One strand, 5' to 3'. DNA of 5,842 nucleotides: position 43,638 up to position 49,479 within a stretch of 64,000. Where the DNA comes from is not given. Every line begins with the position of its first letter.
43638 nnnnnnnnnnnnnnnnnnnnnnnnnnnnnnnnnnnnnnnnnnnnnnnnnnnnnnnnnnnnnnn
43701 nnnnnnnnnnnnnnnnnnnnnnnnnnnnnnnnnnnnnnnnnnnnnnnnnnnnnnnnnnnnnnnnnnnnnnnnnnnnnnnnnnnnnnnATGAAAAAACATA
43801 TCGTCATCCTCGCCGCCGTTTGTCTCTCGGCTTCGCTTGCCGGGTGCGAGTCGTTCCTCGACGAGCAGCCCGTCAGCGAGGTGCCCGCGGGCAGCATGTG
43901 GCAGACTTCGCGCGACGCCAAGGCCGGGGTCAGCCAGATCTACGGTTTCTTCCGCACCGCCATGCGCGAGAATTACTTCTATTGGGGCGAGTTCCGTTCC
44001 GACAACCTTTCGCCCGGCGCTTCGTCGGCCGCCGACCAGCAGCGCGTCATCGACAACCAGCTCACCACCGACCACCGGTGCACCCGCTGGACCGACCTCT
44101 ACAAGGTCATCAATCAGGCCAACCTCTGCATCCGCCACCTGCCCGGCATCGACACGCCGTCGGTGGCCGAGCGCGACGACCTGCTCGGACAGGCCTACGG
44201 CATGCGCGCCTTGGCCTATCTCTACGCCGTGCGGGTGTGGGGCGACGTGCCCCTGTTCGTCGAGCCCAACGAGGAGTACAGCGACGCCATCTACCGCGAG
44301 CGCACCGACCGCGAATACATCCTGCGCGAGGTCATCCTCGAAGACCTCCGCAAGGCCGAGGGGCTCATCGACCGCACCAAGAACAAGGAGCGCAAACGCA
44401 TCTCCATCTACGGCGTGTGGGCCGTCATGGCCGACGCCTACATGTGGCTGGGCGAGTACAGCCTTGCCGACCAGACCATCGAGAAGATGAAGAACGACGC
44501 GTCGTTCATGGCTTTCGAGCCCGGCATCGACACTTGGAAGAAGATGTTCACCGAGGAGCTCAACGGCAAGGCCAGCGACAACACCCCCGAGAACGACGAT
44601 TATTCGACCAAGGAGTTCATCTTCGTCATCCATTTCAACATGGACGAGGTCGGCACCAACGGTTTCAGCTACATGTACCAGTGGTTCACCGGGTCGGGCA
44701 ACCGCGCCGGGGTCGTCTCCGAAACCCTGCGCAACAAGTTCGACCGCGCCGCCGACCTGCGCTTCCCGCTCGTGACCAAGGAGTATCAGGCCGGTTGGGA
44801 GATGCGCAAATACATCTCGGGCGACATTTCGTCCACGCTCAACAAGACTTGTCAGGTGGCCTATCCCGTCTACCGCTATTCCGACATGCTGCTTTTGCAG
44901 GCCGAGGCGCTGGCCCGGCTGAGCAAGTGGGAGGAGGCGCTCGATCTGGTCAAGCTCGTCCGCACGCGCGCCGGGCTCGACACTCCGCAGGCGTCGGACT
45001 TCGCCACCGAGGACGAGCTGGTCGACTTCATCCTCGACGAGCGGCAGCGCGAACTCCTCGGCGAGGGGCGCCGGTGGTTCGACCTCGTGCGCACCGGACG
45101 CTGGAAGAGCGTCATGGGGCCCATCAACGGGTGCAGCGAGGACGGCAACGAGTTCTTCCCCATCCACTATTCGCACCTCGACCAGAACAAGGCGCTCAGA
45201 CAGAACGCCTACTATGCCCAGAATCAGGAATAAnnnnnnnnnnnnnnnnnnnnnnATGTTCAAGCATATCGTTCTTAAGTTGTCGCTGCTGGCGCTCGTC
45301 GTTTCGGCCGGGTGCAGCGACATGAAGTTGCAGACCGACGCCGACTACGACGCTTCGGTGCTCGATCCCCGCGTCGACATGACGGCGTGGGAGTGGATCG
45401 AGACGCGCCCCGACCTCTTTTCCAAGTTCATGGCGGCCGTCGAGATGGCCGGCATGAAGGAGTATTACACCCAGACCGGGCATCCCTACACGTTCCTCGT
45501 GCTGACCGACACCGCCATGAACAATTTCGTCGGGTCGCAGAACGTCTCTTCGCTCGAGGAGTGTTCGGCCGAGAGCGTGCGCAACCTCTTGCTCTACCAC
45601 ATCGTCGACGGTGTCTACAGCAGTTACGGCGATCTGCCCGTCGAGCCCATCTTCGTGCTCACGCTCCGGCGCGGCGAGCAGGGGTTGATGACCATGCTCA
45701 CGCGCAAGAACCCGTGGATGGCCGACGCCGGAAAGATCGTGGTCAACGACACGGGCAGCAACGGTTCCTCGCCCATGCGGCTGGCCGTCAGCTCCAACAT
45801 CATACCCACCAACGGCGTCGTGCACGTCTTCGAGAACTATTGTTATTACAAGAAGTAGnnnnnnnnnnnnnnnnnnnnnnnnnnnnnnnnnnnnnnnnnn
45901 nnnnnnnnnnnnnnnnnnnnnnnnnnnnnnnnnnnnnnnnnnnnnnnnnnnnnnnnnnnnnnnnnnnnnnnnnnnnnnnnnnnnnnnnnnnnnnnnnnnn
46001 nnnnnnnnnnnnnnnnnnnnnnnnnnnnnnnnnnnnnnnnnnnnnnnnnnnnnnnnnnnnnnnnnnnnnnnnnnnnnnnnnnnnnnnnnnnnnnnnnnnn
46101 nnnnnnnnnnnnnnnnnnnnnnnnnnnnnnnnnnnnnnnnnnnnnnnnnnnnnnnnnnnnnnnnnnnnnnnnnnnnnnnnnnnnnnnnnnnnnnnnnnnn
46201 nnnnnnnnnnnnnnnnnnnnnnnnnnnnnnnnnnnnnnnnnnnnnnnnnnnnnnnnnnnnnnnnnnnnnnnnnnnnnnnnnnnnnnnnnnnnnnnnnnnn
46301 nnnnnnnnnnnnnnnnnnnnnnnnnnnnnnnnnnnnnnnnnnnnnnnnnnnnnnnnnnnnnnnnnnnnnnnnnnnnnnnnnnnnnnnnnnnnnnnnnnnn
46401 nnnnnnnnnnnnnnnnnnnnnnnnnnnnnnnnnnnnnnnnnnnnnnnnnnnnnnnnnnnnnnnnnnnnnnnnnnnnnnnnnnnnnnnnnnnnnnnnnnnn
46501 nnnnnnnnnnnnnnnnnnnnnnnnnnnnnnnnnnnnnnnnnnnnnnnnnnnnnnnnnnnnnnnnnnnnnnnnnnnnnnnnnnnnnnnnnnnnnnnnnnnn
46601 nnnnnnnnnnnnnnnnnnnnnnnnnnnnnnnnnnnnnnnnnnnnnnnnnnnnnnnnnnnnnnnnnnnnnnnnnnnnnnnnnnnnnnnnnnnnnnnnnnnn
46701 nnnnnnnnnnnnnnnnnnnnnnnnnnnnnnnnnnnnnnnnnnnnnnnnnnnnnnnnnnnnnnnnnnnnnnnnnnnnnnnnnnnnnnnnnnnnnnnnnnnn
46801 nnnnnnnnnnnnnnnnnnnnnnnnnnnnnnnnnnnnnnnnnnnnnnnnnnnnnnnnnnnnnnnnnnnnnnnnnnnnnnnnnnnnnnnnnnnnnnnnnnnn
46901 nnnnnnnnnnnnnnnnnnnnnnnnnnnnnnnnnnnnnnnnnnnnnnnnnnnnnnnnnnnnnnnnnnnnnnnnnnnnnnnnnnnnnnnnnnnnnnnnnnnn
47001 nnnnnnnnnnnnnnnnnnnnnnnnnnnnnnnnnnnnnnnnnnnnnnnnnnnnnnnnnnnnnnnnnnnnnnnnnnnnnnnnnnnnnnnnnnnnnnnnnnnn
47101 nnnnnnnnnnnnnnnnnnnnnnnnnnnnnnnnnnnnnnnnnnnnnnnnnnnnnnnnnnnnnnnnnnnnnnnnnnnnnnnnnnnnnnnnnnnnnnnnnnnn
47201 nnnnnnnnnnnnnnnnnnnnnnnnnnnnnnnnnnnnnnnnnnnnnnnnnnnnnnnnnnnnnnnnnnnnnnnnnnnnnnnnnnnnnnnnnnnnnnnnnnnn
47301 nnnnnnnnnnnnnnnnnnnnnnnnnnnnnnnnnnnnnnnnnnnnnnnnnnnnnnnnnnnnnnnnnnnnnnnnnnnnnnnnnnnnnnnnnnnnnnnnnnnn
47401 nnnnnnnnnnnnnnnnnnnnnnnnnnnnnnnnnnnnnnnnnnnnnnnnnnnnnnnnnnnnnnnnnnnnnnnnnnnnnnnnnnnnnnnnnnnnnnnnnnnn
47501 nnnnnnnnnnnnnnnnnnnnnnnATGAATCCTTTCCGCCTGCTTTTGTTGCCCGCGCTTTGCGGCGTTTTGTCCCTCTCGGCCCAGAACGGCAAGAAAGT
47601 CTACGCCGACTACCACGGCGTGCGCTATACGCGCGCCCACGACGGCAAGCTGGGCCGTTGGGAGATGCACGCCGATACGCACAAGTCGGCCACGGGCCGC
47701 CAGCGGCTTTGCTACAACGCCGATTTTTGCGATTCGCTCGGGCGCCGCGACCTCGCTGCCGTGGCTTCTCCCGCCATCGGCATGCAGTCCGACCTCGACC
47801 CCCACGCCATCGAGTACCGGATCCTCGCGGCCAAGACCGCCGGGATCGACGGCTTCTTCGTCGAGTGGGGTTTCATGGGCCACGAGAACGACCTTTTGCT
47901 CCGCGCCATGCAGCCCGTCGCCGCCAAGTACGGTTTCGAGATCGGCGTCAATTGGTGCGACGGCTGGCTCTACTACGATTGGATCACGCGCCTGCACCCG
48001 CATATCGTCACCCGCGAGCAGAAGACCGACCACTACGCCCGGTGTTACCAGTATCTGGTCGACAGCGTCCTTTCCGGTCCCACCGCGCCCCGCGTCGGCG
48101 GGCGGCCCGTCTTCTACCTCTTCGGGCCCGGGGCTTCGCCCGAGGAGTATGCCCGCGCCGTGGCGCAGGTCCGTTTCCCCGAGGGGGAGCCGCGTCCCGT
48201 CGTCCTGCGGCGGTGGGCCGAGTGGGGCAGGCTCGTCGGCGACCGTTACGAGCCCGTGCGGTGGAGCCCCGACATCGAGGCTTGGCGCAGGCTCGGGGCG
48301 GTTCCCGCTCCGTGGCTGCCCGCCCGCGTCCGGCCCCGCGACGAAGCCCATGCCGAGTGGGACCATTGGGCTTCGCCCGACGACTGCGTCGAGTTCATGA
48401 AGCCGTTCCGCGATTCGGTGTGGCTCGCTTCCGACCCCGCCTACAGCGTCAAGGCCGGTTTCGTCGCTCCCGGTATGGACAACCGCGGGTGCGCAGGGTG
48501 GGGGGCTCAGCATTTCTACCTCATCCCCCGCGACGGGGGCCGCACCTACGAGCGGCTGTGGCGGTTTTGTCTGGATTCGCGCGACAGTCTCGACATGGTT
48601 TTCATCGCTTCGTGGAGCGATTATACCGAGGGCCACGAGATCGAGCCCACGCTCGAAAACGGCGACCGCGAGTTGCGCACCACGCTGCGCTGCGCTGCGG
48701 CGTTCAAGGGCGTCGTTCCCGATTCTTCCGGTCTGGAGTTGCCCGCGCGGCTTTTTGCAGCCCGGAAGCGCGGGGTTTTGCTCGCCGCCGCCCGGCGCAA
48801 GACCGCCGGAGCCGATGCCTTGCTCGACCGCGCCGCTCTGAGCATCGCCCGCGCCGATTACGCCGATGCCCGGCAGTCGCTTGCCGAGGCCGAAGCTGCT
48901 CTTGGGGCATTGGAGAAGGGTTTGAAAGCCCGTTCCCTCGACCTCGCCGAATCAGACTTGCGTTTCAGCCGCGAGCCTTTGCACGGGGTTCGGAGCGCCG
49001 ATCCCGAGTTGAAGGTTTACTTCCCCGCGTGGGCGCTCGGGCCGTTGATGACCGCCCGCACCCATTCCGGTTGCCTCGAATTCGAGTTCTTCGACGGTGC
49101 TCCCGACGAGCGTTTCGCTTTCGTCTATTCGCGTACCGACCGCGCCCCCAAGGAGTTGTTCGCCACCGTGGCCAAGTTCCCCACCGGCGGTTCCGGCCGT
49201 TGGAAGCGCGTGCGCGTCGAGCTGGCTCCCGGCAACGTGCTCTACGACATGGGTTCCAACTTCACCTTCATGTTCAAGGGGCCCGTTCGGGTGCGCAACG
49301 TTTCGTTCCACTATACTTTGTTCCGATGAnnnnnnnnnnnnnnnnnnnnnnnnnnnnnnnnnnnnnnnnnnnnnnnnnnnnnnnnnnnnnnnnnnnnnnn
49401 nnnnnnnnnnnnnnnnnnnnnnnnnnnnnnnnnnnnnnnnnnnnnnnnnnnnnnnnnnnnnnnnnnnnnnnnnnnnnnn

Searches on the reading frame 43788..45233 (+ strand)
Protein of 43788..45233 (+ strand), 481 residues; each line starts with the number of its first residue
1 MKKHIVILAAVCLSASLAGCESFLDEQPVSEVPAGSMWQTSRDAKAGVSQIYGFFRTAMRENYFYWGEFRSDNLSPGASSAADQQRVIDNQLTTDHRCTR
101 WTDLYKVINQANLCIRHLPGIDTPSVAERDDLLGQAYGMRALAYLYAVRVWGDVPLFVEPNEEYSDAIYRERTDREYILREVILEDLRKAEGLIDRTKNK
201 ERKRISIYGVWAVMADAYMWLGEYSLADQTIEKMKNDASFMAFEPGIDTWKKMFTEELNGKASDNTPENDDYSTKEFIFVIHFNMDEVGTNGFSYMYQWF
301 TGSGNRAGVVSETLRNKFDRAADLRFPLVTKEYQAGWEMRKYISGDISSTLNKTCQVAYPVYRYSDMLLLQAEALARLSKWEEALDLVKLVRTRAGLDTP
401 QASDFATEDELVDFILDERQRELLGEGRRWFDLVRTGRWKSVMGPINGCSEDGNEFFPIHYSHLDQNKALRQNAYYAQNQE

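Call 8: search_protein_families(library=pfam, proteins=[window:43788-45233:+])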
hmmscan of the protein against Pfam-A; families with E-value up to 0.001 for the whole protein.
window:43788-45233:+ (481 aa): 2 families
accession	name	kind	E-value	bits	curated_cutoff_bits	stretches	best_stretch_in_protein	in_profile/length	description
PF07980.17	SusD_RagB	-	1.4e-31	110.7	23.1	1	335-476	131-297/297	SusD family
PF14322.12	SusD-like_3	-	9.2e-11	42.8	27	1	23-200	2-171/191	Starch-binding associating with outer membrane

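Call 30: find_encoding_contigs(protein=window:43788-45233:+, flank=4000, max_places=10)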
Protein window:43788-45233:+ (481 aa): 5 contigs read that carry it; 4 places shown.
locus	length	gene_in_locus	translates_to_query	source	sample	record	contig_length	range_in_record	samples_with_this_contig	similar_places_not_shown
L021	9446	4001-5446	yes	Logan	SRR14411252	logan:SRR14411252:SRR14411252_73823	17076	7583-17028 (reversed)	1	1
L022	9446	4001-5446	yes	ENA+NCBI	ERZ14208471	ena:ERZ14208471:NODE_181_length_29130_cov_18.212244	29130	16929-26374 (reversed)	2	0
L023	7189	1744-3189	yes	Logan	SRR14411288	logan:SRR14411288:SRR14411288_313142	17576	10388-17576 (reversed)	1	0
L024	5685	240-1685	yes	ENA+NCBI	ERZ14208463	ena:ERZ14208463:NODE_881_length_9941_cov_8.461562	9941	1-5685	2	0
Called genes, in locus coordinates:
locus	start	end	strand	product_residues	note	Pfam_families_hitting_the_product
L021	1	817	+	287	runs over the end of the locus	?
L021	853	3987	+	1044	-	PF13715:CarbopepD_reg_2, PF07715:Plug, PF00593:TonB_dep_Rec_b-barrel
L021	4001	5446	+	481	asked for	PF14322:SusD-like_3, PF07980:SusD_RagB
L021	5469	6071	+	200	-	PF02469:Fasciclin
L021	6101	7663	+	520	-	-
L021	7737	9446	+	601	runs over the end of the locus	-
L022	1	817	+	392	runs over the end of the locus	PF03786:UxuA, PF01261:AP_endonuc_2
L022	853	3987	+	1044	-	PF13715:CarbopepD_reg_2, PF07715:Plug, PF00593:TonB_dep_Rec_b-barrel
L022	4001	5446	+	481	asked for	PF14322:SusD-like_3, PF07980:SusD_RagB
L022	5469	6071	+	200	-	PF02469:Fasciclin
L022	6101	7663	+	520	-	-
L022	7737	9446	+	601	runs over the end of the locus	-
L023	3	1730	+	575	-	?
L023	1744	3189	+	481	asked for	PF14322:SusD-like_3, PF07980:SusD_RagB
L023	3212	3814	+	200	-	PF02469:Fasciclin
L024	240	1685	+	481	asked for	PF14322:SusD-like_3, PF07980:SusD_RagB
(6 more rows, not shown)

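Call 33: find_encoding_contigs(protein=L021:853-3987:+, flank=1500, max_places=10)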
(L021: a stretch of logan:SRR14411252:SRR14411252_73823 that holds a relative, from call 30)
Protein L021:853-3987:+ (1044 aa): 2 contigs read that carry it; 2 places shown.
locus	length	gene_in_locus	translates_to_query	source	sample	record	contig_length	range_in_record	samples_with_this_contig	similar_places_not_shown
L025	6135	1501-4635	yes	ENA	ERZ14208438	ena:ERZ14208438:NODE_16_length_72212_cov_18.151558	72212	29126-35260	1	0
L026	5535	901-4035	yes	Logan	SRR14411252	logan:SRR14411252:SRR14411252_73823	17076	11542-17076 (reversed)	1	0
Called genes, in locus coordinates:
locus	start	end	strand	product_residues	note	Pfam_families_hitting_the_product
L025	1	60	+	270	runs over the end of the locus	PF00106:adh_short, PF01370:Epimerase, PF08659:KR, PF13561:adh_short_C2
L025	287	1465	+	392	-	PF03786:UxuA, PF01261:AP_endonuc_2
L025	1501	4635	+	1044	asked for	PF13715:CarbopepD_reg_2, PF07715:Plug, PF00593:TonB_dep_Rec_b-barrel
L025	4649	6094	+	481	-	PF14322:SusD-like_3, PF07980:SusD_RagB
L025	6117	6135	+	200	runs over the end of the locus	PF02469:Fasciclin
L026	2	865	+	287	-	?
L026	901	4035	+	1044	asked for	PF13715:CarbopepD_reg_2, PF07715:Plug, PF00593:TonB_dep_Rec_b-barrel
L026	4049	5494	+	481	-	PF14322:SusD-like_3, PF07980:SusD_RagB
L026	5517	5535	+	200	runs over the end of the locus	PF02469:Fasciclin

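Call 59: search_protein_families(library=ncbifam, proteins=[L021:853-3987:+, window:43788-45233:+])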
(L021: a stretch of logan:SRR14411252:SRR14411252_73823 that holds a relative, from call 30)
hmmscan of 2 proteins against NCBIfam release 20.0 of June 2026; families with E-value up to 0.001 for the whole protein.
L021:853-3987:+ (1044 aa): 2 families
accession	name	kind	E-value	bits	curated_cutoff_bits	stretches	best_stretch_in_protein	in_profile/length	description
TIGR04056.1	OMP_RagA_SusC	subfamily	4.5e-252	839.6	368.25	1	44-1044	10-981/981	SusC/RagA family TonB-linked outer membrane protein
TIGR04057.1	SusC_RagA_signa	signature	2.1e-14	53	46.2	1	208-238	1-31/31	SusC/RagA subfamily TonB-dependent outer membrane receptor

window:43788-45233:+ (481 aa): 2 families
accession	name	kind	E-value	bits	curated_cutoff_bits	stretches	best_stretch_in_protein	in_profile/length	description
NF033072.0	NanU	exception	2.5e-30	106.1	425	2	1-162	1-164/521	SusD family outer membrane lipoprotein NanU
NF033071.0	SusD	exception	2.1e-12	46.1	725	1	349-476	429-558/558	starch-binding outer membrane lipoprotein SusD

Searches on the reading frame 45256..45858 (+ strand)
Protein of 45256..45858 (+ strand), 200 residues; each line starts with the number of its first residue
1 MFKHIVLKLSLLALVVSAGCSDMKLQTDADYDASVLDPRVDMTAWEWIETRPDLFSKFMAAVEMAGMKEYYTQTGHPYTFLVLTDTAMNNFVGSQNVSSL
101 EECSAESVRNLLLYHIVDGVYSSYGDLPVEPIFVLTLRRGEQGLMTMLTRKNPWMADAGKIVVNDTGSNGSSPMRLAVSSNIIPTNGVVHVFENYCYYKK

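Call 43: search_protein_families(library=pfam, proteins=[window:45256-45858:+], max_evalue=0.001)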
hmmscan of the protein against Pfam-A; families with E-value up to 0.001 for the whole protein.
window:45256-45858:+ (200 aa): 1 family
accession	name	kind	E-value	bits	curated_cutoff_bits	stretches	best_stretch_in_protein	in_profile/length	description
PF02469.27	Fasciclin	-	8.6e-11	42.6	22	1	55-193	3-118/123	Fasciclin domain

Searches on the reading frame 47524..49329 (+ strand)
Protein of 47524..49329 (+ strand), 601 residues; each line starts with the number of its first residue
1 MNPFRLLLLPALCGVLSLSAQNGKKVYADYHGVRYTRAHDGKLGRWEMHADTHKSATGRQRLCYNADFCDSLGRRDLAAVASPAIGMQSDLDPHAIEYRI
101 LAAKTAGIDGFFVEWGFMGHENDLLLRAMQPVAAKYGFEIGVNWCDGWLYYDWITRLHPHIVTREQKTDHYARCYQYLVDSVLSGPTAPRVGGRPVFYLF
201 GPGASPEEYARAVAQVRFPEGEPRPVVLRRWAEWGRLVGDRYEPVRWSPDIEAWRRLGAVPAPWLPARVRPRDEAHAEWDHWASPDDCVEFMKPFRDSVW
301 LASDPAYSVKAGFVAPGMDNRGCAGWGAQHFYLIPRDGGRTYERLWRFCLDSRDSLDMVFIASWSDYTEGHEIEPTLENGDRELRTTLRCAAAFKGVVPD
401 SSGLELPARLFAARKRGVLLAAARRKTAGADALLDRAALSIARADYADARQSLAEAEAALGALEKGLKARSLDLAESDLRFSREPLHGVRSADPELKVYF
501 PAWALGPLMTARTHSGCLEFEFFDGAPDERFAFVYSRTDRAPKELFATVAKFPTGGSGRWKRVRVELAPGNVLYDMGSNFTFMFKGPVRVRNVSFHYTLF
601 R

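Call 43: search_protein_families(library=pfam, proteins=[window:47524-49329:+], max_evalue=0.001)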
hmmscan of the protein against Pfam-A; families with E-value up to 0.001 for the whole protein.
window:47524-49329:+ (601 aa): 2 families
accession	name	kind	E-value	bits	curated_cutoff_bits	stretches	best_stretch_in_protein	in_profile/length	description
PF14307.12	Glyco_tran_WbsX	-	2.2e-05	24.5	25.1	0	351-384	314-347/350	Glycosyltransferase WbsX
PF16317.11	Glyco_hydro_99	-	3.3e-05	23.6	33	0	37-200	17-161/341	Glycosyl hydrolase family 99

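Call 59: search_protein_families(library=ncbifam, proteins=[window:47524-49329:+])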
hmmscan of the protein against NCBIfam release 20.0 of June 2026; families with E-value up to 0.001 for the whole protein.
window:47524-49329:+ (601 aa): 0 families
